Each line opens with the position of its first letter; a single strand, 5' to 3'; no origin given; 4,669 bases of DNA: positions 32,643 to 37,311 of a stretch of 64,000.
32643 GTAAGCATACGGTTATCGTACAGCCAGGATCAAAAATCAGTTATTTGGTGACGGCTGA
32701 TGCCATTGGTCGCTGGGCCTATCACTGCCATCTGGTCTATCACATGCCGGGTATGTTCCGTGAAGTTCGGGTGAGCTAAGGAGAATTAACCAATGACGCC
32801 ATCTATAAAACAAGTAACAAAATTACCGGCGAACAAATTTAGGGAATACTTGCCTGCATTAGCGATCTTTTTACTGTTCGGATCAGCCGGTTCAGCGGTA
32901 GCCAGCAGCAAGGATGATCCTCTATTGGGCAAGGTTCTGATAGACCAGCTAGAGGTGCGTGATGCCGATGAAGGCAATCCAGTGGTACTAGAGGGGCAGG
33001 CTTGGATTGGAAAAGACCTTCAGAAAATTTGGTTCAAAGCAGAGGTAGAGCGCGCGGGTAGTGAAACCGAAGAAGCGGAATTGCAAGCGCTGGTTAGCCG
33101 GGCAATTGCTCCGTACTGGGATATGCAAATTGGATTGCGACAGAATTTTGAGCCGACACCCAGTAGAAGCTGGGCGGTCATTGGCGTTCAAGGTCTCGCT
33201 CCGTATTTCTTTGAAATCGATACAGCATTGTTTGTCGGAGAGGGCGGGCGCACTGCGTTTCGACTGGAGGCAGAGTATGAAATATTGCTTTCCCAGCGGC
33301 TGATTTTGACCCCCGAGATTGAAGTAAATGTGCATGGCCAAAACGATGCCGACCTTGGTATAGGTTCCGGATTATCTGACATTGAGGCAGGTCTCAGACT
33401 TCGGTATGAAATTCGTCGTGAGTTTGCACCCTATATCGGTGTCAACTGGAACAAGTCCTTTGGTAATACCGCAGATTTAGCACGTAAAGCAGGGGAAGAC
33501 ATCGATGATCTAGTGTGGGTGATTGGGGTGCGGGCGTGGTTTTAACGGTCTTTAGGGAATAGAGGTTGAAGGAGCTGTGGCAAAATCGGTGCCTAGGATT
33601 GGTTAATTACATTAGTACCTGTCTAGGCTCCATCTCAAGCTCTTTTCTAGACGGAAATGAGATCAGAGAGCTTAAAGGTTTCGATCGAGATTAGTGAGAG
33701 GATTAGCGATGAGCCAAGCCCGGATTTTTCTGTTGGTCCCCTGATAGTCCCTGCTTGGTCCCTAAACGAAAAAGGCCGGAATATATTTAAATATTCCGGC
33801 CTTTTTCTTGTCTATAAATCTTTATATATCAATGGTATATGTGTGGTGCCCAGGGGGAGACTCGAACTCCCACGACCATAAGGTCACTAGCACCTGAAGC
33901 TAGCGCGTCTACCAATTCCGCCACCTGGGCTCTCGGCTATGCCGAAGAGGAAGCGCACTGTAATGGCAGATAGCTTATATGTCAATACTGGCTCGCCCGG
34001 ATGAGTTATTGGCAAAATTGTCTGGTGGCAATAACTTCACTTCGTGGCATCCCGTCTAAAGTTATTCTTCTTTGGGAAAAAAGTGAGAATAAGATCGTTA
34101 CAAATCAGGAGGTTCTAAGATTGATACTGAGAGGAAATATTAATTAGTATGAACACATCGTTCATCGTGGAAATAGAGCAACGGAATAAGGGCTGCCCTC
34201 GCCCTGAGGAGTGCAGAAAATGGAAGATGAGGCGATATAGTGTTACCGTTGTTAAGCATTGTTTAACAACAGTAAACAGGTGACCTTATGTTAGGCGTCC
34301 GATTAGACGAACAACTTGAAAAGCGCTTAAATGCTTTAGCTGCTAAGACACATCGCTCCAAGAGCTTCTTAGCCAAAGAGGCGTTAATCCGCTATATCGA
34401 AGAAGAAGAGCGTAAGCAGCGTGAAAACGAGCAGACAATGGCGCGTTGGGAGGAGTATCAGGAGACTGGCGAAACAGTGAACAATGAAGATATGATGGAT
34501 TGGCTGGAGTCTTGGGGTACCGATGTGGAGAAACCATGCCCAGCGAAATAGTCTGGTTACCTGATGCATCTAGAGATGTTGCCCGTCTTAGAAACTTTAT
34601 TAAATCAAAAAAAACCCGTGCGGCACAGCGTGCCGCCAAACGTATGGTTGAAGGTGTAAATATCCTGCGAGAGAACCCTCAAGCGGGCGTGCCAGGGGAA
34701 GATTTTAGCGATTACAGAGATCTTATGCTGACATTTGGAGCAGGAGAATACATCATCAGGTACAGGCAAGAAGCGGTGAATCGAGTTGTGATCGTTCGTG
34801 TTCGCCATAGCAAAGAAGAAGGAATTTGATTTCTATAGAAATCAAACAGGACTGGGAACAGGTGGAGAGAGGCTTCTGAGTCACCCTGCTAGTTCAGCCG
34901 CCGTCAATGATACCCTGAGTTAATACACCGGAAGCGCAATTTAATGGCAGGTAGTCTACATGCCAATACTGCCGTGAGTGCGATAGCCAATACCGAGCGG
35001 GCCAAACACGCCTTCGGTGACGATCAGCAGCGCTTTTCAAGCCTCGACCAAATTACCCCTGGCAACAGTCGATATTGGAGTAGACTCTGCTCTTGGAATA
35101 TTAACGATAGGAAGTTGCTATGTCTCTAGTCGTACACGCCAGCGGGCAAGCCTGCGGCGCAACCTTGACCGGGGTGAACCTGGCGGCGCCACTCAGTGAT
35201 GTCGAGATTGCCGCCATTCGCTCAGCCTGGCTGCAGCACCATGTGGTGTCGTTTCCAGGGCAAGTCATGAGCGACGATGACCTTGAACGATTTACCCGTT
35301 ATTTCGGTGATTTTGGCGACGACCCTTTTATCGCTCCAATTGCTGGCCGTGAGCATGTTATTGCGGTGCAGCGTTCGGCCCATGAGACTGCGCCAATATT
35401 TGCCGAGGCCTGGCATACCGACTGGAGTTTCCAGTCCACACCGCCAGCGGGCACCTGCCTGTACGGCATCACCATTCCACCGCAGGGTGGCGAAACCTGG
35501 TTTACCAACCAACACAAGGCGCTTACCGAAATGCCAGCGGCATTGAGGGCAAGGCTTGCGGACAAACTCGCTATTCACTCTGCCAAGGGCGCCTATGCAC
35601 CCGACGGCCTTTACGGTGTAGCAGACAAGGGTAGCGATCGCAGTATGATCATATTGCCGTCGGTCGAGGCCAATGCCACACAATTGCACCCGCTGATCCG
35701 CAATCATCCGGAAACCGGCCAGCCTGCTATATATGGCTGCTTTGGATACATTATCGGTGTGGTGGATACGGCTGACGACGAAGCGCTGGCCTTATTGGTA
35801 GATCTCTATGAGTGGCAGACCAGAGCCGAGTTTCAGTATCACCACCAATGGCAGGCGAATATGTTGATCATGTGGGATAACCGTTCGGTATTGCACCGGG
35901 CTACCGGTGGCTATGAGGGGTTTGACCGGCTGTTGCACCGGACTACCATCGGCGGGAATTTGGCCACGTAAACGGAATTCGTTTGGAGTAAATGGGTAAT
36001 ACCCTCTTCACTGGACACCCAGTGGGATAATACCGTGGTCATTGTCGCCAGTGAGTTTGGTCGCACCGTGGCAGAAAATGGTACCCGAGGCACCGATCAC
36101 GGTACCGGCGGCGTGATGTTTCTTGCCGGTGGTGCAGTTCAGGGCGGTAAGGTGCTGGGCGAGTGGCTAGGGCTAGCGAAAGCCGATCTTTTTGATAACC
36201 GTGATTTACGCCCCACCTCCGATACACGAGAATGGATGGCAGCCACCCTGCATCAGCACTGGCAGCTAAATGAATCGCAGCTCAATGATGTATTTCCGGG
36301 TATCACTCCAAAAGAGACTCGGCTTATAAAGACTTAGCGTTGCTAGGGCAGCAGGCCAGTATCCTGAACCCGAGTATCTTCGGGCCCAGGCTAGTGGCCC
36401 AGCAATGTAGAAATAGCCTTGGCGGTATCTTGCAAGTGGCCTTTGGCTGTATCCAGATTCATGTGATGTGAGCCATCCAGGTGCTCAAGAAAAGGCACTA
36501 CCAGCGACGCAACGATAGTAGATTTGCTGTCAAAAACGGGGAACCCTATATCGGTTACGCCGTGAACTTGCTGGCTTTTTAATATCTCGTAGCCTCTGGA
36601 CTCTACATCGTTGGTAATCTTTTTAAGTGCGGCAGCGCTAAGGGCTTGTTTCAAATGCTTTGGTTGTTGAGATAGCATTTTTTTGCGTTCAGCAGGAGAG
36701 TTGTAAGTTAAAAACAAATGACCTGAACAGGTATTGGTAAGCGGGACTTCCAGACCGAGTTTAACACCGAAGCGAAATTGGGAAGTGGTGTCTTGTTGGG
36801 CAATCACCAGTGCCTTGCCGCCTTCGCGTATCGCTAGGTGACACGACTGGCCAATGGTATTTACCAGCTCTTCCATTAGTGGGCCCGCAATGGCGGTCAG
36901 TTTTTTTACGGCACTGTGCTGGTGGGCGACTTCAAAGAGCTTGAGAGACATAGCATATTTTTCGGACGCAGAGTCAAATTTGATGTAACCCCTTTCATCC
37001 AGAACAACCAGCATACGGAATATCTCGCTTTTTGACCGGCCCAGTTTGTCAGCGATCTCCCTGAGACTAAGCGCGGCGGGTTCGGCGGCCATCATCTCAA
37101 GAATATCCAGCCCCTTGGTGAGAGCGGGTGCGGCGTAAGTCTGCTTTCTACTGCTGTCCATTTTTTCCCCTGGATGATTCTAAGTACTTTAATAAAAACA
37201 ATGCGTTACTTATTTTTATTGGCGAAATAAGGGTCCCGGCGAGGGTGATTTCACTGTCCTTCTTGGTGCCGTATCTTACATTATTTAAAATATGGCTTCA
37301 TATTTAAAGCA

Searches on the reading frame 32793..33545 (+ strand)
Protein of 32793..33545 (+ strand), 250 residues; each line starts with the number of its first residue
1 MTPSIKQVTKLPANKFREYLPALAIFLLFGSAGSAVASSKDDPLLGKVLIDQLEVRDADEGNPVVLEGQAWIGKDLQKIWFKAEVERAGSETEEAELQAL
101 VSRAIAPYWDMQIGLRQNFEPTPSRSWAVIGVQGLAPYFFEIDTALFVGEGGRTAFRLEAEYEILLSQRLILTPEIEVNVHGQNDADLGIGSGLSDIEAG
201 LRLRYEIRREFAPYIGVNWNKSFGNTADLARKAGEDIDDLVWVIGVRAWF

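Call 49: search_protein_families(library=pfam, proteins=[window:32793-33545:+])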
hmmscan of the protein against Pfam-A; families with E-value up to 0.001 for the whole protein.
window:32793-33545:+ (250 aa): 1 family
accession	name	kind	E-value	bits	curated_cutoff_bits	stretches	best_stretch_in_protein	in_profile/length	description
PF05275.17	CopB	-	1.7e-91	305.9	27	1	46-250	3-208/208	Copper resistance protein B precursor (CopB)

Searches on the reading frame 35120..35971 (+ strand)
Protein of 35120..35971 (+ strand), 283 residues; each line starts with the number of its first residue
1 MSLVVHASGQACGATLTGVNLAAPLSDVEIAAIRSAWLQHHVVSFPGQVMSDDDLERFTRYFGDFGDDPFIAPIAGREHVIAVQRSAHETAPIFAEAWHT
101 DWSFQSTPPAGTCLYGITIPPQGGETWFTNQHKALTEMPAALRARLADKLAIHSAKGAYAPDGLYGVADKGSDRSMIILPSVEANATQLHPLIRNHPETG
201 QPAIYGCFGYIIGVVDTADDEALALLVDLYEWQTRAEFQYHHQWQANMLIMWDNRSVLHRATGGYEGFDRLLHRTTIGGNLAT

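Call 49: search_protein_families(library=pfam, proteins=[window:35120-35971:+])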
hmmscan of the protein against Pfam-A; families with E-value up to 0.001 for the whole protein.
window:35120-35971:+ (283 aa): 1 family
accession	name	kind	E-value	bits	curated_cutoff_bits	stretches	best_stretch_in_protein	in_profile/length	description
PF02668.22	TauD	-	1.4e-53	183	27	1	10-276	7-267/267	Taurine catabolism dioxygenase TauD, TfdA family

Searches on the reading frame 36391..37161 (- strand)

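Call 49: search_protein_families(library=pfam, proteins=[window:36391-37161:-])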
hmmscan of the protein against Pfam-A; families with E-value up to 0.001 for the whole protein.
window:36391-37161:- (256 aa): 4 families
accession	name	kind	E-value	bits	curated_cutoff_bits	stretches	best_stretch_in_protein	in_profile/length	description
PF01614.24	IclR_C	-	4.7e-20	72.3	24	1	87-251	8-173/174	Bacterial transcriptional regulator IclR C-terminal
PF09339.16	HTH_IclR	-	4.2e-14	52.5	22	1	13-63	1-51/52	IclR helix-turn-helix domain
PF25212.1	HVO_A0114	-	6.8e-06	26.2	27.6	1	16-67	23-73/84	HVO_A0114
PF12802.13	MarR_2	-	3.4e-05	24.4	27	1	19-62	9-52/61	MarR family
